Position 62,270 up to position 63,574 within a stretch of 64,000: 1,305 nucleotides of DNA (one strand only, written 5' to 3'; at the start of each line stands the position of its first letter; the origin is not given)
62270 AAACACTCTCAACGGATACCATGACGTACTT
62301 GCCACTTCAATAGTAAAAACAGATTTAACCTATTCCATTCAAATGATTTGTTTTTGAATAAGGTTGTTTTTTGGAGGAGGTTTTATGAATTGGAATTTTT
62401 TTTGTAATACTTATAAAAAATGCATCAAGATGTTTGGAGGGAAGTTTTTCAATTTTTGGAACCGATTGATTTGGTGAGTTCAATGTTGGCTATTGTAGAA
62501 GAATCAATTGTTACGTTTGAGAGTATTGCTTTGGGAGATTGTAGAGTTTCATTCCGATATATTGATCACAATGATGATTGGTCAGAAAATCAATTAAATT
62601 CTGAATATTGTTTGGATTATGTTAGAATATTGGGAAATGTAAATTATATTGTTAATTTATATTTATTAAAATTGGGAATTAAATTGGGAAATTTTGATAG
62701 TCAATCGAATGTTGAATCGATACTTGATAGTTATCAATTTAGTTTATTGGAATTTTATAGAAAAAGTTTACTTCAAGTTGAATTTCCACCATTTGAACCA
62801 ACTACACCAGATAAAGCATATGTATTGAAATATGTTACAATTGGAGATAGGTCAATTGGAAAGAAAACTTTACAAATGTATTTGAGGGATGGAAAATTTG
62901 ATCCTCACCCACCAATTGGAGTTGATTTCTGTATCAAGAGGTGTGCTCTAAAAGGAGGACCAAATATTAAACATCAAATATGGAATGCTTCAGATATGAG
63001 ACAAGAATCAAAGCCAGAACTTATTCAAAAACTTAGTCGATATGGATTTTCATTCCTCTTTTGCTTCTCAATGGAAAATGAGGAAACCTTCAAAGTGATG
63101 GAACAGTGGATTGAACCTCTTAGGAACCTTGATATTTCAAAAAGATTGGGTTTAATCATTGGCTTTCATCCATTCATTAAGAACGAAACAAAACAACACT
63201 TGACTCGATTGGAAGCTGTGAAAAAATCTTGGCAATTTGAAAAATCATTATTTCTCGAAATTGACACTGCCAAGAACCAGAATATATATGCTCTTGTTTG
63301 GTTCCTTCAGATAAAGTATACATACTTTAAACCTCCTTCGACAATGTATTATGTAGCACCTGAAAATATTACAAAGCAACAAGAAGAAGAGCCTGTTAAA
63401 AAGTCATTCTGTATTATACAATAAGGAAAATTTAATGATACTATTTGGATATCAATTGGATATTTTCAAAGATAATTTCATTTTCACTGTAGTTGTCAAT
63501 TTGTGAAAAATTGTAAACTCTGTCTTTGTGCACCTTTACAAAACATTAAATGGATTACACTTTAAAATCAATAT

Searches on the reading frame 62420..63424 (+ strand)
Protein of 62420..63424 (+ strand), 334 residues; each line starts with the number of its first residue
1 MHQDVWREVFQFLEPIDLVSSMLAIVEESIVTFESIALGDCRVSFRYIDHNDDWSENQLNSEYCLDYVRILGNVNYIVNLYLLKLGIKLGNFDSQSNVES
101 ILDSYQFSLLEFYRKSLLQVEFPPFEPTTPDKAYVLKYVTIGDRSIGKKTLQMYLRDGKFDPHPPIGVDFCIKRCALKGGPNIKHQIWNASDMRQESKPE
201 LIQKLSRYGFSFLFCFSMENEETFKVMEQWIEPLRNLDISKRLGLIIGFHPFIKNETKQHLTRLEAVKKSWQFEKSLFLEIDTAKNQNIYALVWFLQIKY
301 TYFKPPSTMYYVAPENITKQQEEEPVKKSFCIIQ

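Call 5: search_protein_families(library=pfam, proteins=[window:62420-63424:+], max_evalue=10)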
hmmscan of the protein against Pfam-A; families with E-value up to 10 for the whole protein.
window:62420-63424:+ (334 aa): 4 families
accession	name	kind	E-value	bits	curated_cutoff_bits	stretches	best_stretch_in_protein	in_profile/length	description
PF00071.28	Ras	-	6.9e-11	42.4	21.6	1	137-290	1-150/162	Ras family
PF08477.19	Roc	-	0.00028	21.5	27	1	137-239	1-107/119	Ras of Complex, Roc, domain of DAPkinase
PF04763.17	DUF562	-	0.11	12.3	25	1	183-228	22-66/146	Protein of unknown function (DUF562)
PF00646.38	F-box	-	0.18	12.2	20.5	1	3-22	6-25/43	F-box domain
